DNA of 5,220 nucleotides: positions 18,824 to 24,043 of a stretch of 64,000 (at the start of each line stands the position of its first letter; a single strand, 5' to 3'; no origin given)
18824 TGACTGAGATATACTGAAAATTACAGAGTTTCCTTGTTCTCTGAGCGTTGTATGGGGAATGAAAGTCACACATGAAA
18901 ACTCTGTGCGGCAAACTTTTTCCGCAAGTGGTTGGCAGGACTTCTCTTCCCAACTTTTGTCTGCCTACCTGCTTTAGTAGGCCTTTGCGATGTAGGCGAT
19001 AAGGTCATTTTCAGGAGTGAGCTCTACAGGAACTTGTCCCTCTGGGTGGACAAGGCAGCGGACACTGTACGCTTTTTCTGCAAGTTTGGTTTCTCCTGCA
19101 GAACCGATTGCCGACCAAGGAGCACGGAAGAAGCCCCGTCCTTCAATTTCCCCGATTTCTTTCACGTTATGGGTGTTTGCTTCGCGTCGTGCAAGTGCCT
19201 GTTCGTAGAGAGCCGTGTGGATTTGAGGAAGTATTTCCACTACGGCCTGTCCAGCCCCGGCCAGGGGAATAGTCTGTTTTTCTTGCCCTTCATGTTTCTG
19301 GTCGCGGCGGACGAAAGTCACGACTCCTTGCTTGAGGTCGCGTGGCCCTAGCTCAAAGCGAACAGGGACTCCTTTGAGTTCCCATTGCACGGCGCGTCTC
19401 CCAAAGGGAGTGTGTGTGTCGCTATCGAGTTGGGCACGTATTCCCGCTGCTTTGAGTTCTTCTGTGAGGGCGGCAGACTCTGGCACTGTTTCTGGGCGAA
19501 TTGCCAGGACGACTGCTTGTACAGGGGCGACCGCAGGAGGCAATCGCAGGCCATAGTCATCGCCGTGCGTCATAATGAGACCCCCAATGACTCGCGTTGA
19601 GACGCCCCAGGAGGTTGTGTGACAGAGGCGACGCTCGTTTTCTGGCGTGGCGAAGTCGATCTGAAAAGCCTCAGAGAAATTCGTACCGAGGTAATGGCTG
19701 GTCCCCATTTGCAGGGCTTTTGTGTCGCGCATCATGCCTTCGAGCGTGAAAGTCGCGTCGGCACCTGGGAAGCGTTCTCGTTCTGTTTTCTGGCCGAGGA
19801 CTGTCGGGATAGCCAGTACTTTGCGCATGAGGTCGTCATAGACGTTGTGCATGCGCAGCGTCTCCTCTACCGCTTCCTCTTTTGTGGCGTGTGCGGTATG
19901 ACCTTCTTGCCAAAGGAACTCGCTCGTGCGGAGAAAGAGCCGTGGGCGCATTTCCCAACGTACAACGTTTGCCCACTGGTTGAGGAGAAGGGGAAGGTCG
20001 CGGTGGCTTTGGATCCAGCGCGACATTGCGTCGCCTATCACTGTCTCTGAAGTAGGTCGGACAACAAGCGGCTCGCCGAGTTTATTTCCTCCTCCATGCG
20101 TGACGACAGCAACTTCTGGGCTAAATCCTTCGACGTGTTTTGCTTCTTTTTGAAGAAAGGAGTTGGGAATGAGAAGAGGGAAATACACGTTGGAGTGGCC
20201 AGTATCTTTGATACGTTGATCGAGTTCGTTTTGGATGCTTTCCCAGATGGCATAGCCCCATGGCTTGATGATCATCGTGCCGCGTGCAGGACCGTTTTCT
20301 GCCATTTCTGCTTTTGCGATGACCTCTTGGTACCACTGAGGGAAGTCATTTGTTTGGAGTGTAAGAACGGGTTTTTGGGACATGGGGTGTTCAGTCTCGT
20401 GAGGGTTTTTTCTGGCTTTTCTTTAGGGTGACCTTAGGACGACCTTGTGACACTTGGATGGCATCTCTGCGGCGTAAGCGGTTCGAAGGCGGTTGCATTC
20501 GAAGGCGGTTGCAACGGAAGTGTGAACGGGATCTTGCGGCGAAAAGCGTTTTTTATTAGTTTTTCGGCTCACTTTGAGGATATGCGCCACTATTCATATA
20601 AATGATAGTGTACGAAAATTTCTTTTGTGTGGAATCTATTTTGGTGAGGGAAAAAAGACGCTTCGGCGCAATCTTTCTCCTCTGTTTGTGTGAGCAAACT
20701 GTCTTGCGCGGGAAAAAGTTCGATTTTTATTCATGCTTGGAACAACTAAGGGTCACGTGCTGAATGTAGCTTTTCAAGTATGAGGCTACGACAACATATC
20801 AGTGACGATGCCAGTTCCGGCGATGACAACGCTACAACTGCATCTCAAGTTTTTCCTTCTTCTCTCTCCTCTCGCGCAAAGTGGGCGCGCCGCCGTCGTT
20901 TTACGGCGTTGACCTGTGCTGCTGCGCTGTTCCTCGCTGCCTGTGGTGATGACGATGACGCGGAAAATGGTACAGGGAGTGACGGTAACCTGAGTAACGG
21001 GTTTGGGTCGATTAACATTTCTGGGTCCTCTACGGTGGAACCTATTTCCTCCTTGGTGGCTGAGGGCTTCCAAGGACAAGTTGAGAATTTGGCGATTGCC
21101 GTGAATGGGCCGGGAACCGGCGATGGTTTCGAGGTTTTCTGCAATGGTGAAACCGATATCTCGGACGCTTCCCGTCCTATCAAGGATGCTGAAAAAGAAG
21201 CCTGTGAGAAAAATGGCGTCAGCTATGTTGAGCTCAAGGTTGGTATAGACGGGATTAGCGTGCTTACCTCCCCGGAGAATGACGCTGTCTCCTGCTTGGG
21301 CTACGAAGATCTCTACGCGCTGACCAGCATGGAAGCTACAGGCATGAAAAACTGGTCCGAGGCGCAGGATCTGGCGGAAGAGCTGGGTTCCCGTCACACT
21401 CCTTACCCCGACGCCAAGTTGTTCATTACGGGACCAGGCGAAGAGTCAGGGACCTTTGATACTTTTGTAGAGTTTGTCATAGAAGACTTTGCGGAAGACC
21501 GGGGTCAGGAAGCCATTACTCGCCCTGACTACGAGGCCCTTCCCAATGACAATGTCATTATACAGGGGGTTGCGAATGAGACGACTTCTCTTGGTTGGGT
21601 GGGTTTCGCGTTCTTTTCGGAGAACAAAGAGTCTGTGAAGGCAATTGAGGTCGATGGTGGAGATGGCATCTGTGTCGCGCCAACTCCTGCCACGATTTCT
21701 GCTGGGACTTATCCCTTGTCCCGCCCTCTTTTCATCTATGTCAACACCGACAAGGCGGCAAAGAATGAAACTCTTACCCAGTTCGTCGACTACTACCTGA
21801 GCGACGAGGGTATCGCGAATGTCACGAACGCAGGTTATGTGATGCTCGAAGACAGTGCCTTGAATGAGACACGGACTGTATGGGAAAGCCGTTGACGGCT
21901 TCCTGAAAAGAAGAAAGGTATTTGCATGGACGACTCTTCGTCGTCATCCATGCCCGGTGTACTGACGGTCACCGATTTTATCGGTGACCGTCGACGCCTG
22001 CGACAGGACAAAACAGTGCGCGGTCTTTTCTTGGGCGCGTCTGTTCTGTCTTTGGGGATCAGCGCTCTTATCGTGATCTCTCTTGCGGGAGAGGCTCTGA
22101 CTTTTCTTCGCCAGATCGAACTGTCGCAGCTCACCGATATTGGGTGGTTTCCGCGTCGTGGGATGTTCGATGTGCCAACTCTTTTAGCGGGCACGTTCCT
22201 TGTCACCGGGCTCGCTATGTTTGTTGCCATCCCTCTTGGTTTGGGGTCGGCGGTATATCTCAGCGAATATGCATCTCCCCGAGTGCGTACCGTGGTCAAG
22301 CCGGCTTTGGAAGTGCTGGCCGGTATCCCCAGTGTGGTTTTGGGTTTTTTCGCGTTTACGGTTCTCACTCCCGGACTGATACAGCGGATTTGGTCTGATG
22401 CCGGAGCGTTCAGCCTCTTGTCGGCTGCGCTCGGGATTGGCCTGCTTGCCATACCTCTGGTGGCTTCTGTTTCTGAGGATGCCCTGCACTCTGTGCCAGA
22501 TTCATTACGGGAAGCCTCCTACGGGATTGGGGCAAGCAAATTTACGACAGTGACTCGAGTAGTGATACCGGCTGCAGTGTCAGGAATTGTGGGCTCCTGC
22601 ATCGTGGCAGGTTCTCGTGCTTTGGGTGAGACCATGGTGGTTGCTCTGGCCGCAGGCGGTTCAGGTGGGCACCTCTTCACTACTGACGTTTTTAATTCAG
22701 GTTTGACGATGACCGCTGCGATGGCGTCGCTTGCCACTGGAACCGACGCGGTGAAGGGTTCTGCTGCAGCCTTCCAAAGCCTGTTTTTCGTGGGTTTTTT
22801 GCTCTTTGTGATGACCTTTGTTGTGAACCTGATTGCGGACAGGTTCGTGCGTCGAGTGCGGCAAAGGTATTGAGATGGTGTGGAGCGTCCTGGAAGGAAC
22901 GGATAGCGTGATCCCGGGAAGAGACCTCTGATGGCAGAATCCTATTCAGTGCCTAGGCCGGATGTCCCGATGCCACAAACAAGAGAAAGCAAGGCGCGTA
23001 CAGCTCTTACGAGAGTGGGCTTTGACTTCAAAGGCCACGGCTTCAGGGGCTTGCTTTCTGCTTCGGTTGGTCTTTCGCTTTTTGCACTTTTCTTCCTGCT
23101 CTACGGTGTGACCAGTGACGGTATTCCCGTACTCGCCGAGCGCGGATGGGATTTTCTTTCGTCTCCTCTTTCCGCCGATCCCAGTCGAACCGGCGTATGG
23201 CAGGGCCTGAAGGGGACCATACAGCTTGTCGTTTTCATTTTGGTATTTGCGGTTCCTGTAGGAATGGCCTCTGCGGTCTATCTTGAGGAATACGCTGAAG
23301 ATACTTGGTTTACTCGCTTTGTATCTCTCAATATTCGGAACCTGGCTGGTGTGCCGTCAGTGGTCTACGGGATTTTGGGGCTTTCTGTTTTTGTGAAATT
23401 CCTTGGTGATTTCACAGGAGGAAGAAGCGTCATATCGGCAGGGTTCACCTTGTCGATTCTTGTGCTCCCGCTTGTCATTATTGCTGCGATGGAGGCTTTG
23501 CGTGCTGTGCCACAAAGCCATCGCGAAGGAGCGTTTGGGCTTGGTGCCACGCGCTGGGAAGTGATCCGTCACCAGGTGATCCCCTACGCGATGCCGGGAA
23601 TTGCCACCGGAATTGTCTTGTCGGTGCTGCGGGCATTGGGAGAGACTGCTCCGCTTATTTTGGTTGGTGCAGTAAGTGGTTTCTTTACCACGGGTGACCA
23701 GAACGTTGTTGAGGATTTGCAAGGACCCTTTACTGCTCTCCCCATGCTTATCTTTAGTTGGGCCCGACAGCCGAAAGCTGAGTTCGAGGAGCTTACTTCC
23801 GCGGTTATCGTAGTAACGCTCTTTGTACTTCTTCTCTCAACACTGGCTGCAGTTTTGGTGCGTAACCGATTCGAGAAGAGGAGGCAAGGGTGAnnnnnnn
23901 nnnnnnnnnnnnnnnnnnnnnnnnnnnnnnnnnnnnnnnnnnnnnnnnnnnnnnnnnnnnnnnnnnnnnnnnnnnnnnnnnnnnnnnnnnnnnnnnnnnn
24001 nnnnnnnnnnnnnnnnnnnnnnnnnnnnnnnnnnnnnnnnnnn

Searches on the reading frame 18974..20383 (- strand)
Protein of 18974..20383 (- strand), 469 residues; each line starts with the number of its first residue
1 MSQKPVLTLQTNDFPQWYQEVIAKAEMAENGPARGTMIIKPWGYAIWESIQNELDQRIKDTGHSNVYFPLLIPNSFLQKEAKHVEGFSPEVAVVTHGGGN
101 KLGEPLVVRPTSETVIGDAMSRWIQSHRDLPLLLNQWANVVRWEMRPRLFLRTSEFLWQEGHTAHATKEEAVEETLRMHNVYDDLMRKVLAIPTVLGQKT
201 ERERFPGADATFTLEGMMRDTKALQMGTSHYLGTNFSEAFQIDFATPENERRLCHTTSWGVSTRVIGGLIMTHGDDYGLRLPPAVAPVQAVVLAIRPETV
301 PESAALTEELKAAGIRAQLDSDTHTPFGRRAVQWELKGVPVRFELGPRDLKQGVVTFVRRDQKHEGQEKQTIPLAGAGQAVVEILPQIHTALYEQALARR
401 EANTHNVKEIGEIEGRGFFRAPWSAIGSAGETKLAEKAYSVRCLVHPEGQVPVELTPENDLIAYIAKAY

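Call 6: search_protein_families(library=pfam, proteins=[window:18974-20383:-], max_evalue=0.01)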
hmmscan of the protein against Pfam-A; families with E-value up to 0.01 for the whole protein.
window:18974-20383:- (469 aa): 2 families
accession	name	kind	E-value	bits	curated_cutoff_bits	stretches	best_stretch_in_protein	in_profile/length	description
PF00587.30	tRNA-synt_2b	-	4.1e-15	56.7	29.3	1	103-269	8-175/179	tRNA synthetase class II core domain (G, H, P, S and T)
PF03129.25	HGTP_anticodon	-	1.2e-13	51.4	21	1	289-379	1-89/94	Anticodon binding domain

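Call 7: search_protein_families(library=ncbifam, proteins=[window:18974-20383:-], max_evalue=0.001)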
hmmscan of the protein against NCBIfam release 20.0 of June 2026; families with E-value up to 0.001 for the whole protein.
window:18974-20383:- (469 aa): 7 families
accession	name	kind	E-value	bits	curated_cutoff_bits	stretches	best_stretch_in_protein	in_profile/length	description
TIGR00408.1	proS_fam_I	equivalog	3.4e-147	491.2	437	1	10-415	4-411/475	proline--tRNA ligase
NF008979.1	PRK12325.1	exception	5.5e-31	107.9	550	2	215-365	271-424/437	proline--tRNA ligase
NF006625.0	PRK09194.1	equivalog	4.6e-29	101.7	558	2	210-365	389-546/559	proline--tRNA ligase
TIGR00409.1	proS_fam_II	equivalog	1.7e-26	93.3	306.7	2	41-188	44-187/568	proline--tRNA ligase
TIGR00418.1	thrS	equivalog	2e-11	43.5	383.65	1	189-374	378-554/565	threonine--tRNA ligase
NF003068.0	PRK03991.1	equivalog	1.3e-05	23.8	484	1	237-367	442-576/613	threonine--tRNA ligase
NF003211.1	PRK04173.1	equivalog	0.00022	20.2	312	0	279-364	356-441/454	glycine--tRNA ligase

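Call 66: find_homologous_proteins(query=window:18974-20380:-, max_evalue=1e-50)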
Query window:18974-20380:- (468 aa): 8000 proteins with E <= 1e-50 among 8000 candidates; the best 120 are listed.
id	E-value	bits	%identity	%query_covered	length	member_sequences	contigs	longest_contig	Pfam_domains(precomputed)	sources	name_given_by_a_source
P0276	0.0e+0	1072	100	100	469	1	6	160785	PF03129.26,PF00587.31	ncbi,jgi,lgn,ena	-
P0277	4.1e-213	726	69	100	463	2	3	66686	PF03129.26,PF00587.31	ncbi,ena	-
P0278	6.9e-211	719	67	100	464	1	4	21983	PF03129.26,PF00587.31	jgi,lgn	-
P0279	7.0e-209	712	67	100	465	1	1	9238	PF03129.26,PF00587.31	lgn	-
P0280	1.9e-207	708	67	100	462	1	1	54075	PF03129.26,PF00587.31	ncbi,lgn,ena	-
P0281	1.0e-206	705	66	100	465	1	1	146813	PF03129.26,PF00587.31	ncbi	ncbi:MAG: proline--tRNA ligase [Acidimicrobiia bacterium]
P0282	4.1e-204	697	66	100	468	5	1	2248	PF03129.26,PF00587.31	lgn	-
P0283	1.3e-203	695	67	100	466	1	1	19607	PF03129.26,PF00587.31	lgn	-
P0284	2.0e-203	694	67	100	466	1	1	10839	PF03129.26,PF00587.31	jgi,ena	-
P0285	3.4e-203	694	67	100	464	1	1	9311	PF03129.26,PF00587.31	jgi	jgi:prolyl-tRNA synthetase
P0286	3.8e-203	693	66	100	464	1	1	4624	PF03129.26,PF00587.31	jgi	jgi:prolyl-tRNA synthetase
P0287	8.1e-203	692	66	100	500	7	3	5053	PF03129.26,PF00587.31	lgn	-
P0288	1.0e-202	692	67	100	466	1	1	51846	PF03129.26,PF00587.31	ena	-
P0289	1.1e-201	689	66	100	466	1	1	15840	PF03129.26,PF00587.31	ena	-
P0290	3.1e-201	687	67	99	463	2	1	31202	PF03129.26,PF00587.31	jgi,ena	-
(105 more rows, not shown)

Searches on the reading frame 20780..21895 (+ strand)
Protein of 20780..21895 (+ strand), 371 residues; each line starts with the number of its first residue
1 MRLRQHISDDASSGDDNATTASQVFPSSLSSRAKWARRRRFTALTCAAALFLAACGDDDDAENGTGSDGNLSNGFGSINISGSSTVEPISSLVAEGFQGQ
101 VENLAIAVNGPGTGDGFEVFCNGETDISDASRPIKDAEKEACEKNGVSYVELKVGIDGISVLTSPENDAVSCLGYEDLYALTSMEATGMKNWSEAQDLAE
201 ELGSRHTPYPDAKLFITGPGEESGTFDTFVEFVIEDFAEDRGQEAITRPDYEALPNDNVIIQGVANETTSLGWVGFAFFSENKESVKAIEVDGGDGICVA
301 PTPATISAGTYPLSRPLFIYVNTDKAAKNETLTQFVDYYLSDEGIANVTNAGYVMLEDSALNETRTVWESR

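Call 6: search_protein_families(library=pfam, proteins=[window:20780-21895:+], max_evalue=0.01)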
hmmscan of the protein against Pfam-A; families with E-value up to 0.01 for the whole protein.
window:20780-21895:+ (371 aa): 1 family
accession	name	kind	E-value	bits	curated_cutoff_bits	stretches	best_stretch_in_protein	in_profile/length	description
PF12849.12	PBP_like_2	-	3.6e-32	112.6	27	1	76-343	10-267/267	PBP superfamily domain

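Call 7: search_protein_families(library=ncbifam, proteins=[window:20780-21895:+], max_evalue=0.001)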
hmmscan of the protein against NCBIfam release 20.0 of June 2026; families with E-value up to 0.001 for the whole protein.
window:20780-21895:+ (371 aa): 2 families
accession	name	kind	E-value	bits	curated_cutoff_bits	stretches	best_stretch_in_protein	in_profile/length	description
TIGR02136.1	ptsS_2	subfamily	9.9e-64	215.3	206.6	1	41-355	6-294/295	phosphate ABC transporter substrate-binding protein PstS family protein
TIGR00975.1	3a0107s03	equivalog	8.7e-09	34.9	205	1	79-308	2-227/315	phosphate ABC transporter substrate-binding protein PstS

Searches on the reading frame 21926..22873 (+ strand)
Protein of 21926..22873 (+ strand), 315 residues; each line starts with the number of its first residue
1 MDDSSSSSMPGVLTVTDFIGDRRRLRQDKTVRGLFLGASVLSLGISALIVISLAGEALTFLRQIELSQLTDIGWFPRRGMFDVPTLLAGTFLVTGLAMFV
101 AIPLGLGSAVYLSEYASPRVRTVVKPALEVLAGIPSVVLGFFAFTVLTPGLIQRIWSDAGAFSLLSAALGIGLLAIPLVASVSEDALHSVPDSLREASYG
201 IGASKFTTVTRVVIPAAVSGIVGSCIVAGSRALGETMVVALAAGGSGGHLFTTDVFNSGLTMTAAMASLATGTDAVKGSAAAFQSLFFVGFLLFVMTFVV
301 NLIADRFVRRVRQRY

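Call 6: search_protein_families(library=pfam, proteins=[window:21926-22873:+], max_evalue=0.01)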
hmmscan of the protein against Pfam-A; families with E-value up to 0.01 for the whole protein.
window:21926-22873:+ (315 aa): 1 family
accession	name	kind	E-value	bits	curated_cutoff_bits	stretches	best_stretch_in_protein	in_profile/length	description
PF00528.27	BPD_transp_1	-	4.2e-20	72.7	26.4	1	101-313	1-184/184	Binding-protein-dependent transport system inner membrane component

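Call 7: search_protein_families(library=ncbifam, proteins=[window:21926-22873:+], max_evalue=0.001)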
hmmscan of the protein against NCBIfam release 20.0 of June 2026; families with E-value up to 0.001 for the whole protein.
window:21926-22873:+ (315 aa): 15 families
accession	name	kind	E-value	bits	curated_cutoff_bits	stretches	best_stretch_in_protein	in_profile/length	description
TIGR02138.1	phosphate_pstC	equivalog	2.8e-67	226.8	196.45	1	28-311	1-295/296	phosphate ABC transporter permease subunit PstC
TIGR00974.1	3a0107s02c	equivalog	2.1e-43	148.5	193.45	1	83-310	52-269/272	phosphate ABC transporter permease PstA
NF008435.0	PRK11275.1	equivalog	3.6e-27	95.3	502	1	37-312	25-313/319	phosphate ABC transporter permease PstC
NF008430.0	PRK11268.1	equivalog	6.9e-23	81.1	439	1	25-307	22-289/295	phosphate ABC transporter permease PstA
TIGR02141.1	modB_ABC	equivalog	2.4e-13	50.2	182.6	1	90-257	3-175/208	molybdate ABC transporter permease subunit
TIGR01581.1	Mo_ABC_porter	hypoth_equivalog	9.4e-11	41.6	210.3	1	91-249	27-188/225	ABC transporter permease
NF006939.0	PRK09421.1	equivalog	1.4e-08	34.4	262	1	92-236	17-165/230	molybdate ABC transporter permease subunit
TIGR02139.1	permease_CysT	equivalog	4.3e-07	29.8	246.1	1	90-244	55-212/265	sulfate ABC transporter permease subunit CysT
NF040839.1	tungstate_WtpB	equivalog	6.1e-07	29.3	340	1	88-239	47-200/251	tungstate ABC transporter permease WtpB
NF038017.1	ABC_perm1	subfamily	2e-06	27.9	100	1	92-245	3-152/184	ABC transporter permease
NF007044.0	PRK09497.1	equivalog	4.2e-06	26.4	348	1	174-245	160-231/285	spermidine/putrescine ABC transporter permease PotB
NF008049.0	PRK10782.1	subfamily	6.6e-06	26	212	1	117-247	49-173/217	methionine ABC transporter permease MetI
TIGR00969.1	3a0106s02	subfamily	2.3e-05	24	240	1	90-245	66-224/272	sulfate ABC transporter permease subunit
NF007047.0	PRK09500.1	equivalog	0.00024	20.8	326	1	93-244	66-208/257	spermidine/putrescine ABC transporter permease PotC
TIGR03003.1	ectoine_ehuD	equivalog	0.00073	19.5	205.2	1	88-224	18-146/212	ectoine/hydroxyectoine ABC transporter permease subunit EhuD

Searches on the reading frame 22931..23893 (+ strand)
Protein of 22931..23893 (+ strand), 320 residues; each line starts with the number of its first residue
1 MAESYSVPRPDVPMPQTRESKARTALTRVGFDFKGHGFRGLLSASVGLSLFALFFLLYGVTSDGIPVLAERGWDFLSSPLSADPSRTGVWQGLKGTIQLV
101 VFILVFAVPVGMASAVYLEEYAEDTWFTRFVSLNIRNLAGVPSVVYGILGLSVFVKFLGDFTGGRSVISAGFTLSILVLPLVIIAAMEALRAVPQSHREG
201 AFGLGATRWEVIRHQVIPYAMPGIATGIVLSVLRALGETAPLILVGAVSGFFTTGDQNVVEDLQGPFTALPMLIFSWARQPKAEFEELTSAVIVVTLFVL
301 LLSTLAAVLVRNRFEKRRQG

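Call 6: search_protein_families(library=pfam, proteins=[window:22931-23893:+], max_evalue=0.01)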
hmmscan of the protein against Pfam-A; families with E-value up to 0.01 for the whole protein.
window:22931-23893:+ (320 aa): 1 family
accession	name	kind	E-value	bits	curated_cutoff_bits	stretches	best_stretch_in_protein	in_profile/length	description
PF00528.27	BPD_transp_1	-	1.4e-16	61.2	26.4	1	108-311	2-176/184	Binding-protein-dependent transport system inner membrane component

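Call 7: search_protein_families(library=ncbifam, proteins=[window:22931-23893:+], max_evalue=0.001)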
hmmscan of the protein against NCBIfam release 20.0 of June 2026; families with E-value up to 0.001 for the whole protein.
window:22931-23893:+ (320 aa): 20 families
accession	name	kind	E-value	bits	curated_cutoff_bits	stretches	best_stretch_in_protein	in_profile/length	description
TIGR00974.1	3a0107s02c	equivalog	1.4e-73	247.4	193.45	1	43-314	9-270/272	phosphate ABC transporter permease PstA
TIGR02138.1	phosphate_pstC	equivalog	1.5e-44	152.2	196.45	1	38-312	4-294/296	phosphate ABC transporter permease subunit PstC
NF008430.0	PRK11268.1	equivalog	2.6e-36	125.2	439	1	45-313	37-293/295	phosphate ABC transporter permease PstA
NF008435.0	PRK11275.1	equivalog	8.4e-22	77.6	502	2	164-245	167-248/319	phosphate ABC transporter permease PstC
TIGR03255.1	PhnV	equivalog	2e-09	37.5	358.7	1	90-244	65-218/270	2-aminoethylphosphonate ABC transport system, membrane component PhnV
TIGR03226.1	PhnU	equivalog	3e-09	36.8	283.45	1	176-248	188-260/311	2-aminoethylphosphonate ABC transporter permease subunit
NF006939.0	PRK09421.1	equivalog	6e-09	35.6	262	1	169-313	95-227/230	molybdate ABC transporter permease subunit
NF011624.0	PRK15050.1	equivalog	1.7e-08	33.9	247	1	177-248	171-242/297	2-aminoethylphosphonate ABC transporter permease subunit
TIGR01581.1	Mo_ABC_porter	hypoth_equivalog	2.3e-08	33.8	210.3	1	72-248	6-185/225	ABC transporter permease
NF007047.0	PRK09500.1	equivalog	2.6e-08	33.8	326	1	94-305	61-250/257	spermidine/putrescine ABC transporter permease PotC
TIGR02141.1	modB_ABC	equivalog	2.8e-08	33.7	182.6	1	141-250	46-164/208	molybdate ABC transporter permease subunit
TIGR02139.1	permease_CysT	equivalog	9.6e-08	31.9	246.1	1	173-246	138-211/265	sulfate ABC transporter permease subunit CysT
NF008208.0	PRK10971.1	equivalog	5e-07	29.5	415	1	172-246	145-219/277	sulfate/thiosulfate ABC transporter permease CysT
TIGR00969.1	3a0106s02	subfamily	6.4e-07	29.1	240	1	178-247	154-223/272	sulfate ABC transporter permease subunit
NF007044.0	PRK09497.1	equivalog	1.7e-06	27.7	348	1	173-237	156-220/285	spermidine/putrescine ABC transporter permease PotB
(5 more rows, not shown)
